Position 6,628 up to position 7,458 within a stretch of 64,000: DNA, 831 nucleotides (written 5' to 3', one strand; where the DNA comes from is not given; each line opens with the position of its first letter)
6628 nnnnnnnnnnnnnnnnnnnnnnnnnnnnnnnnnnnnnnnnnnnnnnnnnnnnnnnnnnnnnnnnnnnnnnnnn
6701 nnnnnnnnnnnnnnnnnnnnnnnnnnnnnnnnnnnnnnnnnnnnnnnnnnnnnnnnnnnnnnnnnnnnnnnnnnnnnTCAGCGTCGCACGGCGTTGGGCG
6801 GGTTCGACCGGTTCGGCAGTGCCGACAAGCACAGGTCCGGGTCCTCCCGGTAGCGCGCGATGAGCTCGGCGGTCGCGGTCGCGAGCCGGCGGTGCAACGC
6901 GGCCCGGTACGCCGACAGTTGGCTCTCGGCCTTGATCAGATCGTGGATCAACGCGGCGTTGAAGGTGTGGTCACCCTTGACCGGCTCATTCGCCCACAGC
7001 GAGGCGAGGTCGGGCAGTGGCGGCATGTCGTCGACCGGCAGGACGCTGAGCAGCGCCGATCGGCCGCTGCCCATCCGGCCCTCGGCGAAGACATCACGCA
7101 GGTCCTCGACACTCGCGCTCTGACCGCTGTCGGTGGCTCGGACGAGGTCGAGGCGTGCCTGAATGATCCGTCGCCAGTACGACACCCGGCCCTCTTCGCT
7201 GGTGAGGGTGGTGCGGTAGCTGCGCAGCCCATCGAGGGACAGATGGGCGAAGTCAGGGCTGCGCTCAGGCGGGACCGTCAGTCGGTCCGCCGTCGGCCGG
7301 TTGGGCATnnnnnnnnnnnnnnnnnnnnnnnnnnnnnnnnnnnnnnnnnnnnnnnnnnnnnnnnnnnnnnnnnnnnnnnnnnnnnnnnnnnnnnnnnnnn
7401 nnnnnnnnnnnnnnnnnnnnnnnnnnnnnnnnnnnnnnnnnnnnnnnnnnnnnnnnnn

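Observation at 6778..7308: Small helical protein next to crp carries the exact RsiG c-di-GMP-binding signature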

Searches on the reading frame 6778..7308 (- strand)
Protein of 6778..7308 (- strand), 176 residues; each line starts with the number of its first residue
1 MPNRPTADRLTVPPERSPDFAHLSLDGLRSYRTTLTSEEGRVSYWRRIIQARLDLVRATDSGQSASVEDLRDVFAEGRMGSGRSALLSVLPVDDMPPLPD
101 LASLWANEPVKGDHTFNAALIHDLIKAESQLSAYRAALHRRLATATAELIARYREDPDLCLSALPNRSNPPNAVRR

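Call 3: search_protein_families(library=pfam, proteins=[window:6778-7308:-], max_evalue=1)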
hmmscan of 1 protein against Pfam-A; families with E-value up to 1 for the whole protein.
window:6778-7308:- (176 aa): 3 families
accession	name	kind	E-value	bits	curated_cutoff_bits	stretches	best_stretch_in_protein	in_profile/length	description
PF22802.1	RsiG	-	4.1e-17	62.1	27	2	15-59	2-46/65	RsiG-like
PF02999.19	Borrelia_orfD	-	0.17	12.6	27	1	119-156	12-49/100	Borrelia orf-D family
PF03739.19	LptF_LptG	-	0.31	10.5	27.9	1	21-148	198-281/353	Lipopolysaccharide export system permease LptF/LptG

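Call 4: search_protein_families(library=ncbifam, proteins=[window:6778-7308:-], max_evalue=1)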
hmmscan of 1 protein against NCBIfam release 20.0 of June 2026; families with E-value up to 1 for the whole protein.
window:6778-7308:- (176 aa): 0 families

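Call 5: search_solved_structures(query=window:6778-7308:-, max_evalue=10, show_alignments=3)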
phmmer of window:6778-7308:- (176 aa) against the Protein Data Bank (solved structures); distinct sequences matched with E-value up to 10: 11.
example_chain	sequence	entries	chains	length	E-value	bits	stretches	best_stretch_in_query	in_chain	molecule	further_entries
6pfj_T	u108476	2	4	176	9.8e-06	29.1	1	5-156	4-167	AmfC protein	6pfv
7lq2_B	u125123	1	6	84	0.00033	24.1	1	18-63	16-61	RR RsiG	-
7lq4_D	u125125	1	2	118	0.00034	24.1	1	18-63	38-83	RsiG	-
7lq3_B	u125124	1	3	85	0.00034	24.1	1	18-63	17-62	RsiG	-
9ly5_A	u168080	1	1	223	0.098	16.1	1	3-121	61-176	antibody 20G5 Fab heavy chain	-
9ly6_B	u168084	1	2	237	0.11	15.9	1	3-121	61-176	antibody 20G5 Fab heavy chain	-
5lsp_H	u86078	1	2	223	0.14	15.5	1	8-121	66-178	107_A07 Fab heavy chain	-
6uj9_H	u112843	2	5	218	0.52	13.7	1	8-121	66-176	Fab heavy chain | Heavy Chain, Fab, IGG, Fab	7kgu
8gv1_A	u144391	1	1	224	1.3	12.4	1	3-122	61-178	Anti-factor X IgG fab heavy chain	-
6iap_E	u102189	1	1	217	1.8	11.9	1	3-121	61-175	Fab NKp46-4 heavy chain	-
7chz_H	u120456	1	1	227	1.9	11.8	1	8-121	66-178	heavy chain of antibody binding fragment of IgG26A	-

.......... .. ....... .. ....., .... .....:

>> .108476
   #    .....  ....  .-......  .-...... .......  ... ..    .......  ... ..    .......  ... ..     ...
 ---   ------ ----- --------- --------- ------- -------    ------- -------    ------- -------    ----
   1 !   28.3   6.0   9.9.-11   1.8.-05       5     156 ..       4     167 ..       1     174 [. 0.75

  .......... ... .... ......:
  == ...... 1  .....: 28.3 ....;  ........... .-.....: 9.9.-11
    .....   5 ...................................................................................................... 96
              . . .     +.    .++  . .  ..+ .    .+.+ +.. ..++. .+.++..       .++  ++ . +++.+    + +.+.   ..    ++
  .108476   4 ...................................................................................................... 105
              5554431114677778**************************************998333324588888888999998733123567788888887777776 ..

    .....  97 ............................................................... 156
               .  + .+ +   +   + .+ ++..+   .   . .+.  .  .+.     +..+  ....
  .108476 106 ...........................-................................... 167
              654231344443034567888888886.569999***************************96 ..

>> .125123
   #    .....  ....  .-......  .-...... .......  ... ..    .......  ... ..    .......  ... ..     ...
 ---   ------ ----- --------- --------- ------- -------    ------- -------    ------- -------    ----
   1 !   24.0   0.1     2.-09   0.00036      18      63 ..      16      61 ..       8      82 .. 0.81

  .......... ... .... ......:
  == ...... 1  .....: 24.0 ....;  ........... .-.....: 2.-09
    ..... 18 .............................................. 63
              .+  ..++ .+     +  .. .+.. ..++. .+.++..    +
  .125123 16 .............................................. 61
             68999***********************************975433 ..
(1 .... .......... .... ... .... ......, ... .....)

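Call 7: find_homologous_proteins(query=window:6778-7308:-, max_evalue=0.001)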
Query window:6778-7308:- (176 aa): 2110 proteins with E <= 0.001 among 2597 candidates; the best 120 are listed.
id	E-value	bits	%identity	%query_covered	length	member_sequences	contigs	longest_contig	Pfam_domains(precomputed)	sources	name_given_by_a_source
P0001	4.5e-109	380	99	100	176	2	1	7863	PF22802.2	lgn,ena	-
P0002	3.3e-97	341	88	99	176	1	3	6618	PF22802.2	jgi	jgi:hypothetical protein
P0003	6.1e-83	295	80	95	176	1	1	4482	PF22802.2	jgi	jgi:hypothetical protein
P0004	1.1e-81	291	79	96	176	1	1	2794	PF22802.2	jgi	jgi:hypothetical protein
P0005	1.1e-81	291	76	100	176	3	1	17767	PF22802.2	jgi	jgi:hypothetical protein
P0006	3.3e-81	289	80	94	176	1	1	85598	PF22802.2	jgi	jgi:hypothetical protein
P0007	7.8e-81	288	76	99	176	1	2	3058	PF22802.2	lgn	-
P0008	1.1e-80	288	75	97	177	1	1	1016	PF22802.2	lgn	-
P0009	8.7e-80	285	74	100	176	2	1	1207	PF22802.2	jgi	jgi:hypothetical protein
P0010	2.1e-79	283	73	100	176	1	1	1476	PF22802.2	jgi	jgi:hypothetical protein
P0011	2.2e-79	283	77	95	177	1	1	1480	PF22802.2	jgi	jgi:hypothetical protein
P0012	4.0e-79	283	74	97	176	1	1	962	PF22802.2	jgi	jgi:hypothetical protein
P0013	4.5e-79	282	75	96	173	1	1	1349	PF22802.2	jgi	jgi:hypothetical protein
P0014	5.0e-79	282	75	96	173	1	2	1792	PF22802.2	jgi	jgi:hypothetical protein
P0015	1.0e-78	281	77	95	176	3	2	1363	PF22802.2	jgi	jgi:hypothetical protein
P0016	1.4e-78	281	76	97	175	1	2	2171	PF22802.2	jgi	jgi:hypothetical protein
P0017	1.6e-78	281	76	97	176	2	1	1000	PF22802.2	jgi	jgi:hypothetical protein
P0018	5.2e-78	279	73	98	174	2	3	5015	PF22802.2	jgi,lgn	jgi:hypothetical protein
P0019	7.6e-78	278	75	95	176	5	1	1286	PF22802.2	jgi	jgi:hypothetical protein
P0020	1.4e-77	278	76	100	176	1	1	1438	PF22802.2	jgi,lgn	jgi:hypothetical protein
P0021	1.6e-77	277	77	95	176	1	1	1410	PF22802.2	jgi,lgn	jgi:hypothetical protein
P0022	3.4e-77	276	72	100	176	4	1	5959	PF22802.2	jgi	jgi:hypothetical protein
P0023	3.6e-77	276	74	100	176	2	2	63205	PF22802.2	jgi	jgi:hypothetical protein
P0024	6.4e-77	275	75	96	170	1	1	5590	PF22802.2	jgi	jgi:hypothetical protein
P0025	1.1e-76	275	73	96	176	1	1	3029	PF22802.2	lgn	-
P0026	1.2e-76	274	71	99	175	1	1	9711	PF22802.2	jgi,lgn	jgi:hypothetical protein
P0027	2.0e-76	274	75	95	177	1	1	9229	PF22802.2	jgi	jgi:hypothetical protein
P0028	2.2e-76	274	76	94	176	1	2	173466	PF22802.2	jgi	jgi:hypothetical protein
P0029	3.7e-76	273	75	95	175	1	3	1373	PF22802.2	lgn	-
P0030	3.9e-76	273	73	96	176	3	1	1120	PF22802.2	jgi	jgi:hypothetical protein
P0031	4.3e-76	273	75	97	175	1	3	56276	PF22802.2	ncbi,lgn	-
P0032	5.4e-76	272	73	94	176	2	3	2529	PF22802.2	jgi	jgi:hypothetical protein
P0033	6.6e-76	272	75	96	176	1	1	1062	PF22802.2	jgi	jgi:hypothetical protein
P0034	1.5e-75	271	75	96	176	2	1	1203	PF22802.2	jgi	jgi:hypothetical protein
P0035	1.6e-75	271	72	97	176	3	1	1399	PF22802.2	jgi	jgi:anti-sigma-K factor RsiG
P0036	2.4e-75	270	75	96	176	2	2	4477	PF22802.2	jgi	jgi:hypothetical protein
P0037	2.5e-75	270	74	96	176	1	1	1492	PF22802.2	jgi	jgi:hypothetical protein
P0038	2.6e-75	270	72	97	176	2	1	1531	PF22802.2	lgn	-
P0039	3.1e-75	270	73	94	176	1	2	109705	PF22802.2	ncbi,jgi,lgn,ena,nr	ncbi:MAG: hypothetical protein JO246_07815 [Frankiaceae bacterium]|nr:hypothetical protein [Frankiac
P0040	5.1e-75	269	73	95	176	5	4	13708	PF22802.2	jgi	jgi:hypothetical protein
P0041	5.8e-75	269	73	96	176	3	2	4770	PF22802.2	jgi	jgi:hypothetical protein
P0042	8.1e-75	269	70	100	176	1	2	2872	PF22802.2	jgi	jgi:hypothetical protein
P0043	9.0e-75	268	73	95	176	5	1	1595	PF22802.2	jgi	jgi:hypothetical protein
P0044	1.5e-74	268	73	95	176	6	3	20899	PF22802.2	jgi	jgi:hypothetical protein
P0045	2.1e-74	267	72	95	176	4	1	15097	PF22802.2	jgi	jgi:hypothetical protein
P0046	2.2e-74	267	71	98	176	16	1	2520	PF22802.2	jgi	jgi:hypothetical protein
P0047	2.5e-74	267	71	99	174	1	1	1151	PF22802.2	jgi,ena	jgi:hypothetical protein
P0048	4.8e-74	266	72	94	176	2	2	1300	PF22802.2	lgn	-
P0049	6.4e-74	266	75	94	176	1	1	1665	PF22802.2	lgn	-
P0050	7.1e-74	265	71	100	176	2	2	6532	PF22802.2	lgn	-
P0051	1.2e-73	265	70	97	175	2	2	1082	PF22802.2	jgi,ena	-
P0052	1.3e-73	265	70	96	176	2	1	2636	PF22802.2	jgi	jgi:hypothetical protein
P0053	1.4e-73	265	72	95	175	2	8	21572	PF22802.2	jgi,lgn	jgi:hypothetical protein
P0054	1.4e-73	264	72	96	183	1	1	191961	PF22802.2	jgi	jgi:hypothetical protein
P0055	1.6e-73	264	71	98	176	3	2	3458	PF22802.2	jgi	jgi:hypothetical protein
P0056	2.4e-73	264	73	96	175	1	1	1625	PF22802.2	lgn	-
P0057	3.1e-73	263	71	98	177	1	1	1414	PF22802.2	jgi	jgi:hypothetical protein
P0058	3.4e-73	263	74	95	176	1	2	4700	PF22802.2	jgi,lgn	jgi:hypothetical protein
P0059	3.8e-73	263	72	96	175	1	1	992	PF22802.2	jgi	jgi:hypothetical protein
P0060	4.5e-73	263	72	98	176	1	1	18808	PF22802.2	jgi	jgi:hypothetical protein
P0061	4.8e-73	263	70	96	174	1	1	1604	PF22802.2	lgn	-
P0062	6.6e-73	262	70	98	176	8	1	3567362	PF22802.2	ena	-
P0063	7.0e-73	262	71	98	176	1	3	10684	PF22802.2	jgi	jgi:hypothetical protein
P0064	7.0e-73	262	71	100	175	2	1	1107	PF22802.2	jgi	jgi:hypothetical protein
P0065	8.0e-73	262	72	95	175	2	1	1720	PF22802.2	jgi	jgi:hypothetical protein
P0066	8.0e-73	262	70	98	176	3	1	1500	PF22802.2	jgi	jgi:hypothetical protein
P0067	8.3e-73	262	74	95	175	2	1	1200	PF22802.2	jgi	jgi:hypothetical protein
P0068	9.0e-73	262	72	98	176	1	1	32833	PF22802.2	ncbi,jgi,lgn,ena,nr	ncbi:MAG TPA: hypothetical protein VME70_14650 [Mycobacteriales bacterium]|nr:hypothetical protein [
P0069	1.1e-72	262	71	99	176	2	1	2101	PF22802.2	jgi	jgi:hypothetical protein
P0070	1.2e-72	262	72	95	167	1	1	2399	PF22802.2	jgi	jgi:hypothetical protein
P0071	2.0e-72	261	72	98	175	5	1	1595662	PF22802.2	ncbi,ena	-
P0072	3.9e-72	260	72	95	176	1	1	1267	PF22802.2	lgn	-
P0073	5.0e-72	259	75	94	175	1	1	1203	PF22802.2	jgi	jgi:hypothetical protein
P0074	6.6e-72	259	70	96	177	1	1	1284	PF22802.2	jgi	-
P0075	7.8e-72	259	73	94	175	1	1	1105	PF22802.2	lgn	-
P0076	9.3e-72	259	72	95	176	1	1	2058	PF22802.2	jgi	jgi:hypothetical protein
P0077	1.4e-71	258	73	94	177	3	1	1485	PF22802.2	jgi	jgi:hypothetical protein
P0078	1.6e-71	258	72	95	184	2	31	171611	PF22802.2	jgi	jgi:hypothetical protein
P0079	2.4e-71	257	70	99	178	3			PF22802.2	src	-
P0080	3.0e-71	257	71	97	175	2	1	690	PF22802.2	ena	-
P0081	5.9e-71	256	72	95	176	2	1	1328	PF22802.2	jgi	jgi:hypothetical protein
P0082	8.7e-71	255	73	95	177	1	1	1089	PF22802.2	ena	-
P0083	1.2e-70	255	71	95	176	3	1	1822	PF22802.2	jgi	jgi:hypothetical protein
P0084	2.3e-70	254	73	94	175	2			PF22802.2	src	-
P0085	2.5e-70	254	71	95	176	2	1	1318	PF22802.2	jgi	jgi:hypothetical protein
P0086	2.6e-70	254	69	94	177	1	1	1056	PF22802.2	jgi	jgi:hypothetical protein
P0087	2.6e-70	254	69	98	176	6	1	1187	PF22802.2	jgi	jgi:hypothetical protein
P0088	2.6e-70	254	73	95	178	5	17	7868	PF22802.2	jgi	jgi:hypothetical protein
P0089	3.3e-70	254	71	95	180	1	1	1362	PF22802.2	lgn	-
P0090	3.3e-70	254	68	99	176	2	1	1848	PF22802.2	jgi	jgi:hypothetical protein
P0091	7.0e-70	252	72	95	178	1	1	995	PF22802.2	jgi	jgi:hypothetical protein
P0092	7.3e-70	252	70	99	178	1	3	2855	PF22802.2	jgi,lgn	jgi:hypothetical protein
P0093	1.3e-69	252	68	99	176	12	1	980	PF22802.2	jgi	jgi:hypothetical protein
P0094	1.7e-69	251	71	96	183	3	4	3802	PF22802.2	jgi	jgi:hypothetical protein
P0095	2.2e-69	251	71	95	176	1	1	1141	PF22802.2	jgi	jgi:hypothetical protein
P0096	2.3e-69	251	72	94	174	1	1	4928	PF22802.2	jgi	jgi:hypothetical protein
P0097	2.4e-69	251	69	95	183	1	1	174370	PF22802.2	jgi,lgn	jgi:hypothetical protein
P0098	3.2e-69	250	68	94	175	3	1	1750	PF22802.2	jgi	jgi:hypothetical protein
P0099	3.9e-69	250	69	96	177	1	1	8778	PF22802.2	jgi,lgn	jgi:hypothetical protein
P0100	5.4e-69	250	67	99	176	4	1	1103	PF22802.2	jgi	jgi:hypothetical protein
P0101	8.1e-69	249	69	95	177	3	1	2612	PF22802.2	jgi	jgi:hypothetical protein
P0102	8.6e-69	249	70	94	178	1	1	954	PF22802.2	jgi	jgi:hypothetical protein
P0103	1.5e-68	248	70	95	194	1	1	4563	PF22802.2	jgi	jgi:hypothetical protein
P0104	1.5e-68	248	71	94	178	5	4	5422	PF22802.2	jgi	jgi:hypothetical protein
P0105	1.9e-68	248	71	94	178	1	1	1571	PF22802.2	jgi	jgi:hypothetical protein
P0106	2.2e-68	248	68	97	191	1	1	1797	PF22802.2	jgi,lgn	jgi:hypothetical protein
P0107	2.2e-68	248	68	96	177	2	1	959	PF22802.2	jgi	jgi:hypothetical protein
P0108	2.2e-68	248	70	95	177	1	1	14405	PF22802.2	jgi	jgi:hypothetical protein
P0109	2.4e-68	247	69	99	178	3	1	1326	PF22802.2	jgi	-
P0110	3.5e-68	247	69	96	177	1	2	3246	PF22802.2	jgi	-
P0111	3.6e-68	247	72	94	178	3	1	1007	PF22802.2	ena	-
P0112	4.4e-68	247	69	96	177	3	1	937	PF22802.2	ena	-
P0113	4.4e-68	247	69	95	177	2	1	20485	PF22802.2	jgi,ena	-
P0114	5.6e-68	246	72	94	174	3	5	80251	PF22802.2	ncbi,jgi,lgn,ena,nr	ncbi:MAG TPA: hypothetical protein VHA79_10625 [Mycobacteriales bacterium]|jgi:hypothetical protein|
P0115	6.7e-68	246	68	96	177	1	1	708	PF22802.2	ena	-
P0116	7.7e-68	246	72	93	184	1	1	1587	PF22802.2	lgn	-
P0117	8.5e-68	246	69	95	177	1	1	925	PF22802.2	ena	-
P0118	1.1e-67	245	74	94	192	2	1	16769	PF22802.2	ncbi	-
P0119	1.4e-67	245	69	95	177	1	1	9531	PF22802.2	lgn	-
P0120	1.6e-67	245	72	94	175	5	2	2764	PF22802.2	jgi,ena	jgi:hypothetical protein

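Call 17: find_related_loci(query=window:6778-7308:-, collection=genome_contigs, flank=10000)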
Query window:6778-7308:- (176 aa) in genome_contigs; peptide patterns used: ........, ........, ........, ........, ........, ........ (x = any residue, [..] = any of these).
124 stretches matched a pattern; 49 encode a relative of the query (tblastn E <= 1e-3); 49 distinct loci.
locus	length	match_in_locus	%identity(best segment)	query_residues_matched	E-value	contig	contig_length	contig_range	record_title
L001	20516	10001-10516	74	1-172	2e-83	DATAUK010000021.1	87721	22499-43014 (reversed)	MAG TPA_asm: Mycobacteriales bacterium isolate SMAG_U5570 k141_1160982, whole genome shotgun sequence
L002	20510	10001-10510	75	1-170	1e-81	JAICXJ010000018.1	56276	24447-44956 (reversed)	MAG: Frankiales bacterium isolate LS_FP_2_bin.109 k141_217910_length_56276_cov_18.8160, whole genome shotgun sequence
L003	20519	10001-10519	72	1-173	2e-78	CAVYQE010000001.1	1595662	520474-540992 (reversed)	MAG: uncultured Actinomycetota bacterium isolate MFD05502.bin.1.113 genome assembly, contig: contig_10809, whole genome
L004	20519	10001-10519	71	1-173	7e-78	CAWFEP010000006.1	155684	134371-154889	MAG: uncultured Actinomycetota bacterium isolate MFD04434.bin.2.51 genome assembly, contig: contig_41098, whole genome s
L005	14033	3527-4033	72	1-169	3e-77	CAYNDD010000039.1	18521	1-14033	MAG TPA_asm: uncultured Frankiaceae bacterium isolate binchicken_co54_360 genome assembly, contig: NODE_5318_length_1852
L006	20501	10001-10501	69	1-167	2e-76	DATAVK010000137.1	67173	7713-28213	MAG TPA_asm: Mycobacteriales bacterium isolate SMAG_U5597 k141_1985555, whole genome shotgun sequence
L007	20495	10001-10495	72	1-166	3e-74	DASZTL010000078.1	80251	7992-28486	MAG TPA_asm: Mycobacteriales bacterium isolate SMAG_U6075 k141_876870, whole genome shotgun sequence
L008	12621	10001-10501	70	1-165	1e-73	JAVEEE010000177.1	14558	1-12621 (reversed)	MAG: Frankiaceae bacterium isolate BP_193 scaffold_3326912, whole genome shotgun sequence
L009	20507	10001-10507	69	1-167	9e-73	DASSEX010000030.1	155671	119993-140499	MAG TPA_asm: Mycobacteriales bacterium isolate SMAG_U989 k141_780979, whole genome shotgun sequence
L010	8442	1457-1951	71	1-166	4e-72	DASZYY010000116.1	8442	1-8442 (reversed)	MAG TPA_asm: Mycobacteriales bacterium isolate SMAG_U6222 k141_846160, whole genome shotgun sequence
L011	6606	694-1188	70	1-166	2e-71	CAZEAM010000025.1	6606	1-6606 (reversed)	MAG TPA_asm: uncultured Frankiaceae bacterium isolate binchicken_co84_27 genome assembly, contig: k141_1971186, whole ge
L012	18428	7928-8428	70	1-165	2e-71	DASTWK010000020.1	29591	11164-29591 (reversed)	MAG TPA_asm: Mycobacteriales bacterium isolate SMAG_U2386 k141_939652, whole genome shotgun sequence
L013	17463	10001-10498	69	1-167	2e-70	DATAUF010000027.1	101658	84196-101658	MAG TPA_asm: Mycobacteriales bacterium isolate SMAG_U5565 k141_2987059, whole genome shotgun sequence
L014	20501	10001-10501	69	1-165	4e-70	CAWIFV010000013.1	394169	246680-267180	MAG: uncultured Actinomycetota bacterium isolate MFD01721.bin.2.61 genome assembly, contig: contig_62946, whole genome s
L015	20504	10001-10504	67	1-169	4e-69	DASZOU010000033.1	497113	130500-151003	MAG TPA_asm: Mycobacteriales bacterium isolate SMAG_U5953 k141_738115, whole genome shotgun sequence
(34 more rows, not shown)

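Call 30: search_protein_representatives(protein=window:6778-7308:-)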
Query: 176 residues. Proteins with E-value up to 0.001 (for the whole library): 400; up to 1e-10: 232; up to 1e-30: 61. The best 150 are listed.
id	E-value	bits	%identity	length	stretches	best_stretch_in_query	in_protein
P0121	1.4e-64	233.6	68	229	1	1-168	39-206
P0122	5.8e-58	212.0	66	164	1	14-169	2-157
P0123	4.2e-56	206.0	64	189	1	4-166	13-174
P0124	3.6e-48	180.2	59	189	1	13-167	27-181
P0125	1.7e-47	178.0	56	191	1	10-165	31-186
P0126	5.4e-47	176.4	59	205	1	7-165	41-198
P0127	3.7e-46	173.6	61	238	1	13-166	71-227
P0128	1.2e-44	168.7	52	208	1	3-166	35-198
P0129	4.8e-44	166.8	55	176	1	6-171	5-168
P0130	1.1e-43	165.6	55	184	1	12-167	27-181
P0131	2.5e-43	164.4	59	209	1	8-166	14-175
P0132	2.7e-43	164.3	55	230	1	10-166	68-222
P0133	1.2e-42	162.3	57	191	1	4-173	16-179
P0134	5.7e-42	160.0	57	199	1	13-172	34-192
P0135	9.7e-42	159.3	56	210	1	11-166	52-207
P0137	1.4e-41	158.7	53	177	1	9-167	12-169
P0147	8.4e-37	143.2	53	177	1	9-166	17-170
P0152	1.0e-35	139.6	52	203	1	4-172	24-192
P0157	6.2e-35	137.1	51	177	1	11-166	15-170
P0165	1.5e-33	132.6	48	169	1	18-167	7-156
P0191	6.9e-28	114.2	43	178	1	7-167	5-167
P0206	3.7e-26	108.6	45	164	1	7-164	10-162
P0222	8.3e-25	104.2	45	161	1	11-167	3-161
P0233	1.2e-22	97.1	38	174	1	15-164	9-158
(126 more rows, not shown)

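Call 43: predict_structure(alignment_id=A1)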
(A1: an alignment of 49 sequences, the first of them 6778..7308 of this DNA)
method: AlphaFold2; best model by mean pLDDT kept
length: 176 residues; sequences in the alignment: 49
mean_pLDDT: 86.6   pTM: 0.76
mean pLDDT of the five models: 86.6, 85.9, 84.3, 84.2, 83.7
residues with pLDDT >= 90: 112; 70-90: 38; 50-70: 25; < 50: 1
segments of 3 or more residues with pLDDT < 50: none
pLDDT, mean of each block of 10 residues (from residue 1): 69 91 94 94 94 95 85 69 54 83 93 97 97 96 96 94 81 67
secondary structure, 60 per line:
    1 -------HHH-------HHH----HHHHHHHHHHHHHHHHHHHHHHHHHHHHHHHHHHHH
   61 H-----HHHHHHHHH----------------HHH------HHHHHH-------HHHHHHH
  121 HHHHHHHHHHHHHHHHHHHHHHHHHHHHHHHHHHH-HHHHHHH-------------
elements in order: H25-61 H67-75 H101-106 H114-155 H157-163
